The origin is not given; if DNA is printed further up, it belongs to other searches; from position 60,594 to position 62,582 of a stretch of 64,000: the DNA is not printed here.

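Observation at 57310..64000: Tandem array of four TPR-glycosyltransferase genes: three translationally coupled OGT-family (GT41) paralogs plus a TPR-GT61/DUF563-like enzyme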

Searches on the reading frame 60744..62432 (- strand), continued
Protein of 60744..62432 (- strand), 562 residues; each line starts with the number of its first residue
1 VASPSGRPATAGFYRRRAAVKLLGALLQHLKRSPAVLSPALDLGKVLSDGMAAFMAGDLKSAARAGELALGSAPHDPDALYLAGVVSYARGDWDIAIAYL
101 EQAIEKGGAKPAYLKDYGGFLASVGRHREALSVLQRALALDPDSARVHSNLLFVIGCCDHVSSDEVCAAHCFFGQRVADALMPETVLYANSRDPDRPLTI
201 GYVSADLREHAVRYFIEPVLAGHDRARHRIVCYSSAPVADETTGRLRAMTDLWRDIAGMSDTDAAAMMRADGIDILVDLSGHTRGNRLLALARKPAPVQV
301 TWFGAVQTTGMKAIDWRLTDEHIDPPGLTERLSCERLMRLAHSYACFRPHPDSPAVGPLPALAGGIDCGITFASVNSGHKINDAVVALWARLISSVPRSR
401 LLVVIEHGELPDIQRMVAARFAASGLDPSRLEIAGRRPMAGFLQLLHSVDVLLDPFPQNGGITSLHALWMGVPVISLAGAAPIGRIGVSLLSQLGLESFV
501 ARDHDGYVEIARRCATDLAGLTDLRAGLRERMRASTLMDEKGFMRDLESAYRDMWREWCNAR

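Call 24: search_solved_structures(query=window:60744-62375:-, max_evalue=0.001, show_alignments=1)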
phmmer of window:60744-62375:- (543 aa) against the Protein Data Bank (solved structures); distinct sequences matched with E-value up to 0.001: 48.
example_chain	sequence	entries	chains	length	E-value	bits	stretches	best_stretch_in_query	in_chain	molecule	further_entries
5djs_A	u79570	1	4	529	1.3e-99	337.4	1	25-541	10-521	Tetratricopeptide TPR_2 repeat protein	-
7y4i_A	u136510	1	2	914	5.9e-98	331.9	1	39-541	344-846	Probable UDP-N-acetylglucosamine--peptide N-acetylglucosaminyltransferase SPINDLY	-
8dtf_A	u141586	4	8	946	1.8e-97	330.3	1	39-541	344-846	Probable UDP-N-acetylglucosamine--peptide N-acetylglucosaminyltransferase SPINDLY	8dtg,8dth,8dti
7yeh_B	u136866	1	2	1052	4.2e-41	144.3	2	176-325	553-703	UDP-N-acetylglucosamine--peptide N-acetylglucosaminyltransferase 110 kDa subunit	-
7ntf_A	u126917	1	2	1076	4.4e-41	144.2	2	176-325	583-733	Isoform 1 of UDP-N-acetylglucosamine--peptide N-acetylglucosaminyltransferase 110 kDa subu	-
7yea_A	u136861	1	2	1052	4.5e-41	144.2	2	176-325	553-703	UDP-N-acetylglucosamine--peptide N-acetylglucosaminyltransferase 110 kDa subunit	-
6q4m_A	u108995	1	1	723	3.6e-38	134.6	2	176-325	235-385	UDP-N-acetylglucosamine--peptide N-acetylglucosaminyltransferase 110 kDa subunit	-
5lvv_A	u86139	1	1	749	4.1e-38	134.4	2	176-325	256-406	UDP-N-acetylglucosamine--peptide N-acetylglucosaminyltransferase 110 kDa subunit,UDP-N-ace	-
6ibo_A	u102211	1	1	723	4.8e-38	134.2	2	176-325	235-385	UDP-N-acetylglucosamine--peptide N-acetylglucosaminyltransferase 110 kDa subunit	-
5lwv_A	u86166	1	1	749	5.2e-38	134.1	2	176-325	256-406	Host cell factor 1,UDP-N-acetylglucosamine--peptide N-acetylglucosaminyltransferase 110 kD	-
3pe3_A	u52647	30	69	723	6.5e-38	133.8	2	176-325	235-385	UDP-N-acetylglucosamine--peptide N-acetylglucosaminyltransferase 110 kDa subunit | UDP-N-ACETYLGLUCOSAMINE--PEPTIDE N-ACETYLGLUCOSAMINYL TRANSFERASE 110 KDA SUB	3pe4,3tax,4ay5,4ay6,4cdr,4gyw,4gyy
6tka_AAA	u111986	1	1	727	8.7e-38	133.4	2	176-325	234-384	UDP-N-acetylglucosamine--peptide N-acetylglucosaminyltransferase 110 kDa subunit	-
8cm9_A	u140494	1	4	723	8.8e-38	133.4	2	176-325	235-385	UDP-N-acetylglucosamine--peptide N-acetylglucosaminyltransferase 110 kDa subunit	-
5nps_A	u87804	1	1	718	9e-38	133.3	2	176-325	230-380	UDP-N-acetylglucosamine--peptide N-acetylglucosaminyltransferase 110 kDa subunit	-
5npr_A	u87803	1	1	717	9.2e-38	133.3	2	176-325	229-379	UDP-N-acetylglucosamine--peptide N-acetylglucosaminyltransferase 110 kDa subunit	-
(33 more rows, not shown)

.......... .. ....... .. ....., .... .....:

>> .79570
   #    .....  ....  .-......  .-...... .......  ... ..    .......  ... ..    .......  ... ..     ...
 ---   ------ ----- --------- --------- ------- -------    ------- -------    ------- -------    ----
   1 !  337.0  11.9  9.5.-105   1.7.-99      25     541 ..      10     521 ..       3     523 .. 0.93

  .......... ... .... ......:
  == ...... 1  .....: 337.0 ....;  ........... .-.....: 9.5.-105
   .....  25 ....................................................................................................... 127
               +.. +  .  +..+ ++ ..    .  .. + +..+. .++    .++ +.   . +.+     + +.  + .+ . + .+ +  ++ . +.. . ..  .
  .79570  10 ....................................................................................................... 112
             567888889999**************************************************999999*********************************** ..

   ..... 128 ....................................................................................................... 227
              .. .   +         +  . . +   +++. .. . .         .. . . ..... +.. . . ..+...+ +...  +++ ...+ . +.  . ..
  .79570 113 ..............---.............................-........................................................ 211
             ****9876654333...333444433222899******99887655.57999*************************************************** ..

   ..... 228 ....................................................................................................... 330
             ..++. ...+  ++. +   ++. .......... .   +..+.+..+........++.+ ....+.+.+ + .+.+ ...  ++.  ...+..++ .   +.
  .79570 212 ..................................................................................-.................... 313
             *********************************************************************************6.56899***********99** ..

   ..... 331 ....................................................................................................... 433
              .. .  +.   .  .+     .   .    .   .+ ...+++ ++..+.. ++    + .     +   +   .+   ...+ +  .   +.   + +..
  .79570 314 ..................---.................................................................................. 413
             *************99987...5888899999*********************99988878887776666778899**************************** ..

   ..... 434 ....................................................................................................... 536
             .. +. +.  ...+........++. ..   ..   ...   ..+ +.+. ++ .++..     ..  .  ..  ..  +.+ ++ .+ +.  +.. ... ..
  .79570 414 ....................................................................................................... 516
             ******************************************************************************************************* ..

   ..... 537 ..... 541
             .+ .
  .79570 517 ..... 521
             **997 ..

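Call 26: search_solved_structures(query=L001:5219-6550:+, max_evalue=1, show_alignments=0)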
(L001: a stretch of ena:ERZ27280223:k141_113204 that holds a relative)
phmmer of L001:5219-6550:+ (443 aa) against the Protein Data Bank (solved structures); distinct sequences matched with E-value up to 1: 59.
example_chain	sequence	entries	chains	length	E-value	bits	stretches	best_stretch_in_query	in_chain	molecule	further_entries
9qhb_A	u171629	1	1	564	1.4e-10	43.8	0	18-143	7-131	Engineered tetratricopeptide repeat protein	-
7yeh_B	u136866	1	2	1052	1.8e-10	43.5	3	13-123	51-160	UDP-N-acetylglucosamine--peptide N-acetylglucosaminyltransferase 110 kDa subunit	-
7yea_A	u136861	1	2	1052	1.8e-10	43.5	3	13-123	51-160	UDP-N-acetylglucosamine--peptide N-acetylglucosaminyltransferase 110 kDa subunit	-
1w3b_A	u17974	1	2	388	3.5e-10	42.5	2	9-123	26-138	UDP-N-ACETYLGLUCOSAMINE--PEPTIDE N-ACETYLGLUCOSAMINYLTRANSFERASE 110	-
6eou_A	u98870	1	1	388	3.8e-10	42.4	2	9-123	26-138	UDP-N-acetylglucosamine--peptide N-acetylglucosaminyltransferase 110 kDa subunit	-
7ntf_A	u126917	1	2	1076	5e-10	42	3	31-118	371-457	Isoform 1 of UDP-N-acetylglucosamine--peptide N-acetylglucosaminyltransferase 110 kDa subu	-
7y4i_A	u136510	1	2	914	1.4e-09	40.6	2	48-129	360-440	Probable UDP-N-acetylglucosamine--peptide N-acetylglucosaminyltransferase SPINDLY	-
8dtf_A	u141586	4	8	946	1.6e-09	40.3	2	48-129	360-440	Probable UDP-N-acetylglucosamine--peptide N-acetylglucosaminyltransferase SPINDLY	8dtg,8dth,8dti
8bu0_A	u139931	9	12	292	1.5e-07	33.8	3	19-141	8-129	Consensus tetratricopeptide repeat protein | Crystal structure of an 8-repeat consensus TPR superhelix with Zinc. | Monomer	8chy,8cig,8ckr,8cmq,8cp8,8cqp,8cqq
8qoy_A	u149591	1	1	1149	0.00016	23.8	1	14-149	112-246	TagF-like capsule polymerase Cps3D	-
9qhc_A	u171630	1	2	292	0.00019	23.6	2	14-143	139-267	Engineered tetratricopeptide repeat protein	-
7obi_A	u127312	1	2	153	0.00079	21.5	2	31-122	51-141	CTPR-rv4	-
3pe3_A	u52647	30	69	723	0.0014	20.7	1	23-118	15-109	UDP-N-acetylglucosamine--peptide N-acetylglucosaminyltransferase 110 kDa subunit | UDP-N-ACETYLGLUCOSAMINE--PEPTIDE N-ACETYLGLUCOSAMINYL TRANSFERASE 110 KDA SUB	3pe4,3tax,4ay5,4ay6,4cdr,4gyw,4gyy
6q4m_A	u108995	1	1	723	0.0015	20.7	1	23-118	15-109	UDP-N-acetylglucosamine--peptide N-acetylglucosaminyltransferase 110 kDa subunit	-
6ibo_A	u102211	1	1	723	0.0015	20.7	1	23-118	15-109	UDP-N-acetylglucosamine--peptide N-acetylglucosaminyltransferase 110 kDa subunit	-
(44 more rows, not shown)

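Call 27: search_solved_structures(query=L001:4530-5207:+, max_evalue=10, show_alignments=1)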
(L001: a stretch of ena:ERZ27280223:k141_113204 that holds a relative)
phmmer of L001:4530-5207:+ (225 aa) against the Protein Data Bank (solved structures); distinct sequences matched with E-value up to 10: 7.
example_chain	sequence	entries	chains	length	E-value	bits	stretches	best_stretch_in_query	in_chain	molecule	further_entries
5z3b_A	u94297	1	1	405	0.028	17.4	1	125-189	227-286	Glycoside hydrolase 15-related protein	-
5z3a_A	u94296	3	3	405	0.028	17.4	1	125-189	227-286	Glycoside hydrolase 15-related protein | Isomaltose glucohydrolase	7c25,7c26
5z3d_A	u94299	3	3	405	0.028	17.4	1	125-189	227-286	Glycoside hydrolase 15-related protein | Isomaltose glucohydrolase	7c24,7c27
5z3e_A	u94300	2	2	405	0.029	17.4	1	125-189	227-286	Glycoside hydrolase 15-related protein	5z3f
5z3c_A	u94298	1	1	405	0.047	16.7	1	125-189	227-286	Glycoside hydrolase 15-related protein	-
5l85_A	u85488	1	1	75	0.2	14.6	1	154-205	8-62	Zinc finger HIT domain-containing protein 3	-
8zvk_A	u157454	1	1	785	1.1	12.2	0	52-92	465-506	AaBgIC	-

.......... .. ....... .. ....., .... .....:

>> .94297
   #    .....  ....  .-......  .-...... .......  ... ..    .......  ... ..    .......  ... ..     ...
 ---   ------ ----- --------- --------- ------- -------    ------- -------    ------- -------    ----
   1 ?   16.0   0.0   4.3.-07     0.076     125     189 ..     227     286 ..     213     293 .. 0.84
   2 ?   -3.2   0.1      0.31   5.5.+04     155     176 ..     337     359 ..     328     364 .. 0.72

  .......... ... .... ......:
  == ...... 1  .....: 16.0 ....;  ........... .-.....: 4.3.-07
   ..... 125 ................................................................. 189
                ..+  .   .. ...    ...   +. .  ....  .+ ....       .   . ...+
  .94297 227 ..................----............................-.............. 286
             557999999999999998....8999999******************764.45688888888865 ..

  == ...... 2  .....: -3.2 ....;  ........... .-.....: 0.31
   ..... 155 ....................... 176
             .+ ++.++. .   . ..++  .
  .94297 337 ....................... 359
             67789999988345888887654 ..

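Call 31: find_homologous_proteins(query=L001:6815-7231:+, max_evalue=1e-10)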
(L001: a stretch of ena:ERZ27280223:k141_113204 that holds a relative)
Query L001:6815-7231:+ (138 aa): 7913 proteins with E <= 1e-10 among 8000 candidates; the best 120 are listed.
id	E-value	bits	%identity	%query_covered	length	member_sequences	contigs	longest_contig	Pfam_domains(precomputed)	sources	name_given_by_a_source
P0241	2.7e-77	274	99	100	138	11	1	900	PF07963.18,PF00114.25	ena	-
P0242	1.8e-75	269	97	100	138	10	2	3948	PF07963.18,PF00114.25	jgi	-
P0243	6.9e-74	263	96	100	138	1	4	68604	PF07963.18,PF00114.25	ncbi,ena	-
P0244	3.2e-73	261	95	100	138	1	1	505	PF07963.18,PF00114.25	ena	-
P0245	4.1e-71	255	92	100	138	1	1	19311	PF07963.18,PF00114.25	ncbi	-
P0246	5.1e-71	254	92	100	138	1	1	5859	PF07963.18,PF00114.25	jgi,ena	jgi:type IV pilus assembly protein PilA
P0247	1.7e-70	252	90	100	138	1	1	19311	PF07963.18,PF00114.25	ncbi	-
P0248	1.8e-70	252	91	100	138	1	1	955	PF07963.18,PF00114.25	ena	-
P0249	2.0e-70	252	91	100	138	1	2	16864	PF07963.18,PF00114.25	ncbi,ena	-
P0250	5.1e-70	251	91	100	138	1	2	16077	PF07963.18,PF00114.25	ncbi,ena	-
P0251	7.8e-70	250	90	100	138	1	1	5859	PF07963.18,PF00114.25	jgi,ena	jgi:type IV pilus assembly protein PilA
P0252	3.4e-69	248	89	100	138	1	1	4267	PF07963.18,PF00114.25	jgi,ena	jgi:type IV pilus assembly protein PilA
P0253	5.5e-69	248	88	100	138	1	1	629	PF07963.18,PF00114.25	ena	-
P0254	5.9e-69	248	88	100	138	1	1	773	PF07963.18,PF00114.25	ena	-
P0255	8.1e-69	247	89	100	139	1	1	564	PF07963.18,PF00114.25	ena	-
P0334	4.5e-53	196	75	100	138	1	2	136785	PF07963.18,PF00114.25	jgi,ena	-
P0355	1.0e-52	195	73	100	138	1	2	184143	PF07963.18,PF00114.25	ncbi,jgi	-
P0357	1.1e-52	195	74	100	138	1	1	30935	PF07963.18,PF00114.25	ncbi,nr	ncbi:MAG: pilin [Betaproteobacteria bacterium]|nr:pilin [Betaproteobacteria bacterium]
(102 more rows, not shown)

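Call 32: find_encoding_contigs(protein=P0357, flank=10000, max_places=2)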
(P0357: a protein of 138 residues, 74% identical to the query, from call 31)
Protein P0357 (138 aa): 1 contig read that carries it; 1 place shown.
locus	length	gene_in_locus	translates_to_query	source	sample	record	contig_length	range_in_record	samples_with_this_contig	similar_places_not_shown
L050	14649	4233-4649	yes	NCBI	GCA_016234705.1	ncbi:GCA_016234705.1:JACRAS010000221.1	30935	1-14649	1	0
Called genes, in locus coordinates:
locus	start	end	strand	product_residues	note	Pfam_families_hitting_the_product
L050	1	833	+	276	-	PF13487:HD_5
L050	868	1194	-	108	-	-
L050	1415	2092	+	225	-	-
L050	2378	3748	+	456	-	PF13428:TPR_14 (faint), PF13432:TPR_16 (faint), PF14559:TPR_19 (faint), PF07719:TPR_2 (faint), PF13431:TPR_17 (faint), PF00515:TPR_1 (faint)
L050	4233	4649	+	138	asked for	PF07963:N_methyl, PF00114:Pilin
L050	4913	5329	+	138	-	PF07963:N_methyl, PF00114:Pilin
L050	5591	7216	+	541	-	PF13181:TPR_8 (faint), PF13428:TPR_14 (faint), PF13424:TPR_12 (faint), PF13431:TPR_17 (faint), PF13432:TPR_16 (weak), PF00515:TPR_1 (weak), PF07719:TPR_2 (weak), PF13844:Glyco_transf_41, +1 more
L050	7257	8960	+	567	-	PF00515:TPR_1 (faint), PF07719:TPR_2 (faint), PF13414:TPR_11 (weak), PF13432:TPR_16 (weak), PF23914:TPR_CcmH_CycH (weak), PF13432:TPR_16, PF14559:TPR_19, PF13844:Glyco_transf_41, +7 more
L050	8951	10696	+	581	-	PF13424:TPR_12 (faint), PF00515:TPR_1 (faint), PF07719:TPR_2 (faint), PF13181:TPR_8 (faint), PF13428:TPR_14 (faint), PF14559:TPR_19 (weak), PF13371:TPR_9 (weak), PF13844:Glyco_transf_41, +3 more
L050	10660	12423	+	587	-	PF07719:TPR_2 (faint), PF13432:TPR_16 (weak), PF23914:TPR_CcmH_CycH (faint), PF00515:TPR_1 (faint), PF13176:TPR_7 (faint), PF13371:TPR_9 (weak), PF14559:TPR_19 (faint), PF13844:Glyco_transf_41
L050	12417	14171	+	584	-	PF13429:TPR_15 (faint), PF13176:TPR_7 (faint), PF13424:TPR_12 (faint), PF13428:TPR_14 (faint), PF13414:TPR_11 (weak), PF13431:TPR_17 (weak), PF07719:TPR_2 (weak), PF13844:Glyco_transf_41, +6 more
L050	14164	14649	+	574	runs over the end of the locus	PF00515:TPR_1 (faint), PF13432:TPR_16 (weak), PF14559:TPR_19 (weak), PF25063:ARM_TT21_C (weak), PF07719:TPR_2 (weak), PF13432:TPR_16, PF13414:TPR_11 (weak), PF13844:Glyco_transf_41, +4 more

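Call 33: find_encoding_contigs(protein=P0334, flank=10000, max_places=2)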
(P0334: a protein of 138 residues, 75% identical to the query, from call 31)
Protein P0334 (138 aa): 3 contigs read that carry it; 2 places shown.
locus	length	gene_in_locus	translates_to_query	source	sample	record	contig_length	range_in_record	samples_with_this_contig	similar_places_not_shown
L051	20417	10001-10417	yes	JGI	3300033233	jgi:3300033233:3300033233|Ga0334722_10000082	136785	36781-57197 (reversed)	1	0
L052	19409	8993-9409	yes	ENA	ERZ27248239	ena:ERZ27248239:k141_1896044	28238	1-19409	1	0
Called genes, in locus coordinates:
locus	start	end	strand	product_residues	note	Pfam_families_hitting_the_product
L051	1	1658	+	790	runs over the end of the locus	PF01590:GAF, PF13185:GAF_2 (faint), PF05157:MshEN, PF00437:T2SSE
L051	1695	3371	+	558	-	PF01590:GAF, PF13185:GAF_2, PF13492:GAF_3 (weak), PF01966:HD (weak), PF13487:HD_5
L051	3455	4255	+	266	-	PF00535:Glycos_transf_2, PF10111:Glyco_tranf_2_2 (weak)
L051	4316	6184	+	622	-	PF13424:TPR_12, PF13432:TPR_16, PF00515:TPR_1, PF07719:TPR_2, PF13432:TPR_16, PF07719:TPR_2, PF13414:TPR_11, PF13424:TPR_12, +24 more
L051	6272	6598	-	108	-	-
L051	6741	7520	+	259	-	-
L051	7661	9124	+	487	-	PF13181:TPR_8 (faint), PF13428:TPR_14 (faint), PF13432:TPR_16 (faint), PF14559:TPR_19 (faint), PF13431:TPR_17 (faint)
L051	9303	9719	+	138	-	PF07963:N_methyl, PF00114:Pilin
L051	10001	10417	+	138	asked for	PF07963:N_methyl, PF00114:Pilin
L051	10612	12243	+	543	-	PF14559:TPR_19 (faint), PF00515:TPR_1 (faint), PF07719:TPR_2 (faint), PF13181:TPR_8 (faint), PF13371:TPR_9 (faint), PF13414:TPR_11 (faint), PF13432:TPR_16 (weak), PF13844:Glyco_transf_41, +3 more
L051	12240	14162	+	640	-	PF00515:TPR_1 (faint), PF07719:TPR_2 (faint), PF12895:ANAPC3 (faint), PF13181:TPR_8 (faint), PF13432:TPR_16 (weak), PF14559:TPR_19 (weak), PF13432:TPR_16, PF13844:Glyco_transf_41, +5 more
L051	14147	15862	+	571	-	PF07719:TPR_2 (faint), PF13844:Glyco_transf_41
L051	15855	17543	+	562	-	PF07719:TPR_2 (faint), PF13428:TPR_14 (faint), PF13429:TPR_15 (faint), PF13432:TPR_16 (weak), PF14559:TPR_19 (weak), PF13432:TPR_16, PF13414:TPR_11, PF13844:Glyco_transf_41, +6 more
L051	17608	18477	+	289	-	PF00561:Abhydrolase_1, PF12697:Abhydrolase_6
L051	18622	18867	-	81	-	PF07702:UTRA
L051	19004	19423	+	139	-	PF03692:CxxCxxCC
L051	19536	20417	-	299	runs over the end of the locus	PF00126:HTH_1, PF03466:LysR_substrate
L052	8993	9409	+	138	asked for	PF07963:N_methyl, PF00114:Pilin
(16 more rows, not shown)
